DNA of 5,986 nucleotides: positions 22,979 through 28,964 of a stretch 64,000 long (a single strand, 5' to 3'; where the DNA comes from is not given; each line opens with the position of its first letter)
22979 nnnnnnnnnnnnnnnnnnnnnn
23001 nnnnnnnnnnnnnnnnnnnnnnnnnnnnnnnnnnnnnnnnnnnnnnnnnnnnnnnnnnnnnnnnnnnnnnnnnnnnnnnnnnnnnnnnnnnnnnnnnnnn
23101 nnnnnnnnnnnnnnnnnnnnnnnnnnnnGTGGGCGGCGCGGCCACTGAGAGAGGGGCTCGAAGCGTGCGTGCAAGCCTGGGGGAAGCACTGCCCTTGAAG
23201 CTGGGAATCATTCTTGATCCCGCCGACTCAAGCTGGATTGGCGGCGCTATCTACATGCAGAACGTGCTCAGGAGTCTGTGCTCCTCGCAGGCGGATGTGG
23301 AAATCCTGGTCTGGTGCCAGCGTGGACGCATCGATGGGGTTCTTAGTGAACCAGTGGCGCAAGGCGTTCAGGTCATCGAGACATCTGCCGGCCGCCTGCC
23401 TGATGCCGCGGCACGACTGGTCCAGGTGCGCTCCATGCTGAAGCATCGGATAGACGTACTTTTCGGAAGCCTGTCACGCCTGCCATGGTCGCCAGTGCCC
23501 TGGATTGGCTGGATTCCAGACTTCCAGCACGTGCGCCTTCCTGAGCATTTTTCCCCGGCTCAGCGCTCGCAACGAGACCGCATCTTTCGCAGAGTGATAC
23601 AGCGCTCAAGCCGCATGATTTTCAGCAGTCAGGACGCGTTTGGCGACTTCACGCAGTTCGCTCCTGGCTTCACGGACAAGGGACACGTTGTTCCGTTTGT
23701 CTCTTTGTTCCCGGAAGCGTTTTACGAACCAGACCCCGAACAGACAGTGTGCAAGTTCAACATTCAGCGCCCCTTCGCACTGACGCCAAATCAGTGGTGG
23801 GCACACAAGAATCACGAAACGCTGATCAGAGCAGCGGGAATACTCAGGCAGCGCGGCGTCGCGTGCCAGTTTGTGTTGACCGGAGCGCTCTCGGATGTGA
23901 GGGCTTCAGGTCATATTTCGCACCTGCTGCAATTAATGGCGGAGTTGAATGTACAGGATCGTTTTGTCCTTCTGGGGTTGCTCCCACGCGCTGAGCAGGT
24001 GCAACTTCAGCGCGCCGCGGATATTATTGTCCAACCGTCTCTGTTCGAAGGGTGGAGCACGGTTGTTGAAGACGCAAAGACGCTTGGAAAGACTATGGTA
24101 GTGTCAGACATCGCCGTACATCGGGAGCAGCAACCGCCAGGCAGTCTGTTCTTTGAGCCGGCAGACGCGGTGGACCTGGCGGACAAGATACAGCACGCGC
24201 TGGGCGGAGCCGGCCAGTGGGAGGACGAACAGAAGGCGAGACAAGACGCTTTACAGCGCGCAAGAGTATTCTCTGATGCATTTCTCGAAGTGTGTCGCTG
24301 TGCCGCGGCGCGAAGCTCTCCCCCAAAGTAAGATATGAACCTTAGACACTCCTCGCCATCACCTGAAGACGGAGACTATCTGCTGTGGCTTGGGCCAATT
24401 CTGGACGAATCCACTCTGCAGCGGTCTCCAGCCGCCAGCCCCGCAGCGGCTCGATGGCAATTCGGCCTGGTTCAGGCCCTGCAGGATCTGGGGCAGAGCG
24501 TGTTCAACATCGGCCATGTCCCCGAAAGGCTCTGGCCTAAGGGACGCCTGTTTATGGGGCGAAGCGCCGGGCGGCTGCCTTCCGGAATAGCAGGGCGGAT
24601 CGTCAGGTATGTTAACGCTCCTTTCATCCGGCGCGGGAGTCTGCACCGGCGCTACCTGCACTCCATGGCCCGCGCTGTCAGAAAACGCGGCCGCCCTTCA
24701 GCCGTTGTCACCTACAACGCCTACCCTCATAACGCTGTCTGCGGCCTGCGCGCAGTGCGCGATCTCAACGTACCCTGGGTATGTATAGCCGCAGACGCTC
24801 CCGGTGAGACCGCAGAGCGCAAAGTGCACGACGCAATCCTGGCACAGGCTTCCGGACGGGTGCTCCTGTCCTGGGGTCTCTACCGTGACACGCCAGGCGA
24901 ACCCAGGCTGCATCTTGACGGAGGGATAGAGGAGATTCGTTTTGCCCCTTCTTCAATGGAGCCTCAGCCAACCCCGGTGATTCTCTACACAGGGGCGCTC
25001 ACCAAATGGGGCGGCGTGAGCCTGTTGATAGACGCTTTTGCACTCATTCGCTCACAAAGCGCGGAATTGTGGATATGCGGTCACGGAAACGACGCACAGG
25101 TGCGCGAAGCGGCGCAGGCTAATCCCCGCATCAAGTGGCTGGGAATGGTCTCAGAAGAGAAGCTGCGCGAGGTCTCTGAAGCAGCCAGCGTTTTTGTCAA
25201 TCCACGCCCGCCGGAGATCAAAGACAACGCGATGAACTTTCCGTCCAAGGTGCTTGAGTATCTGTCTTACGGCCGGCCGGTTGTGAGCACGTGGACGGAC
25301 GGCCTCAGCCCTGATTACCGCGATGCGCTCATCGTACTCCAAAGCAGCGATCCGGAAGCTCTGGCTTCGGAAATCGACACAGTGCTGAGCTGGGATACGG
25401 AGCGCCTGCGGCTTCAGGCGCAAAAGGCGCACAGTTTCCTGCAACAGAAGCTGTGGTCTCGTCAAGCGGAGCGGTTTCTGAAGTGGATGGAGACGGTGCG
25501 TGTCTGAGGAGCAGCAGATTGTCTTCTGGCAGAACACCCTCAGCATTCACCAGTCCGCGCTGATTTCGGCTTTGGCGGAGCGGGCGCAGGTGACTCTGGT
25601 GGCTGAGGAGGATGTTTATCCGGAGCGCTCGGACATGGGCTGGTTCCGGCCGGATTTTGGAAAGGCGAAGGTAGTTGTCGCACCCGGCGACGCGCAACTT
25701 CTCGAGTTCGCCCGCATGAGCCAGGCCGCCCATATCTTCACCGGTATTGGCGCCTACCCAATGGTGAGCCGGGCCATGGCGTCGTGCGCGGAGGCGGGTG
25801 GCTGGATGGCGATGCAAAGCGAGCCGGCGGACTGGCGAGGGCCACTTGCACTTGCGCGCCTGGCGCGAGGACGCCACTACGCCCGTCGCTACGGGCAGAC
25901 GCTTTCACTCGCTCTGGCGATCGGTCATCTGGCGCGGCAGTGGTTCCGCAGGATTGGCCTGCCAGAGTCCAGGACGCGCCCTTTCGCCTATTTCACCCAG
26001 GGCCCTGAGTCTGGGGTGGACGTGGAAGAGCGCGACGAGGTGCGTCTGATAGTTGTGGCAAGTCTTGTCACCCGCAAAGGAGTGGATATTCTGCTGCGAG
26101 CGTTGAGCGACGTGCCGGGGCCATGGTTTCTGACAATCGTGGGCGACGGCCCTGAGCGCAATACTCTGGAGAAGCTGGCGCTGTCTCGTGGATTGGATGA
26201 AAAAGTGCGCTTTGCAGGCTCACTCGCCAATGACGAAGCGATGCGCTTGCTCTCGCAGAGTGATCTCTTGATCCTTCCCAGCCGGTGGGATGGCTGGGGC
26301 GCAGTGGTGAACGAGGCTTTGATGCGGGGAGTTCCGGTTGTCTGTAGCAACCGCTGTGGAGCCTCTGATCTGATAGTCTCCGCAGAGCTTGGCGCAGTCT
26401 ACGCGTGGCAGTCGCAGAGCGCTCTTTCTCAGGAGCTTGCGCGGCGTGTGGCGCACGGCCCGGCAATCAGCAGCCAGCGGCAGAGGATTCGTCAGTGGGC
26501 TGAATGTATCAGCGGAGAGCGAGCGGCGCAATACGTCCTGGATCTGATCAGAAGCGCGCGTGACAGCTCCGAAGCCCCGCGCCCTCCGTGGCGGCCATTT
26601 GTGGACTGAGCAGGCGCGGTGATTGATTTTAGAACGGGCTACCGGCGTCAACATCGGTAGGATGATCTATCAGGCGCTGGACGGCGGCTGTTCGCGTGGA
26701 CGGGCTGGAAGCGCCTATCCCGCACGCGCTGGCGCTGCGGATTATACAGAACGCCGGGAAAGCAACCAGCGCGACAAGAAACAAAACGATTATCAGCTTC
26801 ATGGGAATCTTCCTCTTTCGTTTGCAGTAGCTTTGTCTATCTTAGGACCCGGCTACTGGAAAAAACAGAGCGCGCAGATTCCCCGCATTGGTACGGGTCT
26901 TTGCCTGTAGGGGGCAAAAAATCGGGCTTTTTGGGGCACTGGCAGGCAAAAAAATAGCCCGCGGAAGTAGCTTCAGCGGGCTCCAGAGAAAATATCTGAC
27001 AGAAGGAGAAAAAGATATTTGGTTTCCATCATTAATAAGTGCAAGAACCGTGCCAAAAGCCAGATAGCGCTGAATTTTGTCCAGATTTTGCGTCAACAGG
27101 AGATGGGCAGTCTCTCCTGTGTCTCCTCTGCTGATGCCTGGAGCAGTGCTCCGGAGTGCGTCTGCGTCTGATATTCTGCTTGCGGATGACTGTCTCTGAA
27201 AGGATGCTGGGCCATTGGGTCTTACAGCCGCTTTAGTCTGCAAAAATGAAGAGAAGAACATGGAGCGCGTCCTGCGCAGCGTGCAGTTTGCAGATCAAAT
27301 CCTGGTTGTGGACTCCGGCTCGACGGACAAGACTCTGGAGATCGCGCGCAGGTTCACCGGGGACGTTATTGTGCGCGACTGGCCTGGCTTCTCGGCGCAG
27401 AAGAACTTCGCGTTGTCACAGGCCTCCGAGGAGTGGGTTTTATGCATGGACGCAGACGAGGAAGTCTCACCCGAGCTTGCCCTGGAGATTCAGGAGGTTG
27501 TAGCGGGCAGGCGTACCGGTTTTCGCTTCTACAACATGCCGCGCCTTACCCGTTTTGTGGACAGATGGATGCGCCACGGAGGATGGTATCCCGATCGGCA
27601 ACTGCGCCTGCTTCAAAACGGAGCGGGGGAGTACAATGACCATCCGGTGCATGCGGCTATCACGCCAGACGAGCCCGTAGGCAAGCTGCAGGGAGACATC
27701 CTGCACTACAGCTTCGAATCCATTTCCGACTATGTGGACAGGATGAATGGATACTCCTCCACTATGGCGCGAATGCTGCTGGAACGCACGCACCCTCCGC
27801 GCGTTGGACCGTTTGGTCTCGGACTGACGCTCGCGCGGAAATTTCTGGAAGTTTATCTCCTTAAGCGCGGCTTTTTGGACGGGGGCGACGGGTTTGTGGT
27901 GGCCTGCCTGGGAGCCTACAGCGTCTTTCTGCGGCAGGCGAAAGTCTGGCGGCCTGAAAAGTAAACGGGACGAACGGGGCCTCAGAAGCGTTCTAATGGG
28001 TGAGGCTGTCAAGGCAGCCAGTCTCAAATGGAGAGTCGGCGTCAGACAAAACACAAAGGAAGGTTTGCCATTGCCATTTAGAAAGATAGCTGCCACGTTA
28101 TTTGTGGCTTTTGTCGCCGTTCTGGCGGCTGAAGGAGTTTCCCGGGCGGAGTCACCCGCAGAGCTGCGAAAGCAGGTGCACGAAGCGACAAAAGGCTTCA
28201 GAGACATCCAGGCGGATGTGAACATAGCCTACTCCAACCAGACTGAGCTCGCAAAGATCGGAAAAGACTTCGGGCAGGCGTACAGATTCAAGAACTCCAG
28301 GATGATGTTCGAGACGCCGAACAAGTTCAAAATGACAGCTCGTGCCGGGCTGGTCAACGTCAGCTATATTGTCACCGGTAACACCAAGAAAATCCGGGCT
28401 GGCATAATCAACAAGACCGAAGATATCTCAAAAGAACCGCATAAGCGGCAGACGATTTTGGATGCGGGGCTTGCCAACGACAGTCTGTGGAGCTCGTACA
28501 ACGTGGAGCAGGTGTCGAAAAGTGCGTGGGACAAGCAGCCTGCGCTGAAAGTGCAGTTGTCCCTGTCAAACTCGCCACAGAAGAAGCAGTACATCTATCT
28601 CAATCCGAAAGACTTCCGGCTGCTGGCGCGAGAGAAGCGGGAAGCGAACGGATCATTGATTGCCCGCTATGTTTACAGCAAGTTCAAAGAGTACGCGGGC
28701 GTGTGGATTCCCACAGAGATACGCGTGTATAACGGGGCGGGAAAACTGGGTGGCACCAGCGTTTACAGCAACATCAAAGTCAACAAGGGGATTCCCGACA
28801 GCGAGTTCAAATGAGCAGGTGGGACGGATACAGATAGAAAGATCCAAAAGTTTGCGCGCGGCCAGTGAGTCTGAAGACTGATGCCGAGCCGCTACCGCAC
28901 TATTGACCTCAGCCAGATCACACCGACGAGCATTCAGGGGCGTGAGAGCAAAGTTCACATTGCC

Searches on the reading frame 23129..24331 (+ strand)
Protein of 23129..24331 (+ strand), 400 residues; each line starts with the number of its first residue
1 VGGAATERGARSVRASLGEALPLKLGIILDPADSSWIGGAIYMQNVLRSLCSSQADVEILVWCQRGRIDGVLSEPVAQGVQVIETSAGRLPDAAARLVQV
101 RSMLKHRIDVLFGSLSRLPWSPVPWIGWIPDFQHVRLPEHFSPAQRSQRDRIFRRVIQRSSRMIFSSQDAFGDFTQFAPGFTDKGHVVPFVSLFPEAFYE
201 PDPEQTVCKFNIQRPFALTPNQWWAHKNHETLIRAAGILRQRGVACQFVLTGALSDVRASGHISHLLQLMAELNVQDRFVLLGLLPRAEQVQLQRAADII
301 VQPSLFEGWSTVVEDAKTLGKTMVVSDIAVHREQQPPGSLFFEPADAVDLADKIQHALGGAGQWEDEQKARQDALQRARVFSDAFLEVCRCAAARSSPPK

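Call 84: search_protein_families(library=pfam, proteins=[window:23129-24331:+], max_evalue=0.00001)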
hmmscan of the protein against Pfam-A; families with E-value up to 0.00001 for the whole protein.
window:23129-24331:+ (400 aa): 2 families
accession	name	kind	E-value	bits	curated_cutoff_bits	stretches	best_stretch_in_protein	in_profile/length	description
PF00534.26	Glycos_transf_1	-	2.5e-14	53.6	26.4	1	214-360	15-158/172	Glycosyl transferases group 1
PF13692.12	Glyco_trans_1_4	-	4.5e-13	50.1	27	1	225-358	13-140/142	Glycosyl transferases group 1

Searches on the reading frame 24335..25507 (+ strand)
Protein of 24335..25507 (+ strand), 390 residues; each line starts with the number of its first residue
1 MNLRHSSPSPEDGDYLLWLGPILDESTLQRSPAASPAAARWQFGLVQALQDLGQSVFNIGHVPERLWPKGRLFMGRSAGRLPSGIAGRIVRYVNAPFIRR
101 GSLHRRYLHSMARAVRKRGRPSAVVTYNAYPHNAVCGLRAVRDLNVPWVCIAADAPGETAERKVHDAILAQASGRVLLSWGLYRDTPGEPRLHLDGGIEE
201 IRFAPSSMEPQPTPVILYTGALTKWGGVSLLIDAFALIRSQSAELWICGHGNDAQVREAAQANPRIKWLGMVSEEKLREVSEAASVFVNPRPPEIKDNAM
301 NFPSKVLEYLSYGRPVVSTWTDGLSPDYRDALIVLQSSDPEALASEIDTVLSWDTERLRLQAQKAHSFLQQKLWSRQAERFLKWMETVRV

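Call 84: search_protein_families(library=pfam, proteins=[window:24335-25507:+], max_evalue=0.00001)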
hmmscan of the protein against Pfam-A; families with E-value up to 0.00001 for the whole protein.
window:24335-25507:+ (390 aa): 3 families
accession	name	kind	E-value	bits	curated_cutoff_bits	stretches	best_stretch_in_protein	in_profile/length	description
PF13692.12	Glyco_trans_1_4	-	2.7e-22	80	27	1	214-351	2-140/142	Glycosyl transferases group 1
PF00534.26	Glycos_transf_1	-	3e-15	56.6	26.4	1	208-361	10-166/172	Glycosyl transferases group 1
PF13524.12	Glyco_trans_1_2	-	2.7e-06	27.8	25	1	261-382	27-143/144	Glycosyl transferase-like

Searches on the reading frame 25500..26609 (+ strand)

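Call 84: search_protein_families(library=pfam, proteins=[window:25500-26609:+], max_evalue=0.00001)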
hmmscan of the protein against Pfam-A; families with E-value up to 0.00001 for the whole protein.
window:25500-26609:+ (369 aa): 3 families
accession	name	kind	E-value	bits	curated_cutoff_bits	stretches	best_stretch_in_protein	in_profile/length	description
PF00534.26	Glycos_transf_1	-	2e-30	106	26.4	1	179-318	14-157/172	Glycosyl transferases group 1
PF13692.12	Glyco_trans_1_4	-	1.9e-23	83.7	27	1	182-315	3-138/142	Glycosyl transferases group 1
PF20706.3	GT4-conflict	-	2.7e-14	53.4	26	1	129-300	141-327/385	Family 4 Glycosyltransferase in conflict systems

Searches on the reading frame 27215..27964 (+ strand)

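Call 84: search_protein_families(library=pfam, proteins=[window:27215-27964:+], max_evalue=0.00001)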
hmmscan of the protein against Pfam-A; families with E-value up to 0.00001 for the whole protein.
window:27215-27964:+ (249 aa): 1 family
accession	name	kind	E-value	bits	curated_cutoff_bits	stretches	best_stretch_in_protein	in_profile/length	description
PF00535.33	Glycos_transf_2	-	3e-18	66.7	23.3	1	7-96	4-103/168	Glycosyl transferase family 2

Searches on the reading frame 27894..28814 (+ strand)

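Call 84: search_protein_families(library=pfam, proteins=[window:27894-28814:+], max_evalue=0.00001)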
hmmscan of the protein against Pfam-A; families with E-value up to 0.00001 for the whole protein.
window:27894-28814:+ (306 aa): 1 family
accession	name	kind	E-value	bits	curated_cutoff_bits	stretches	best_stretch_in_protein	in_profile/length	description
PF17131.11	LolA_like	-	2e-07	31.3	30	1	200-305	69-177/184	Outer membrane lipoprotein-sorting protein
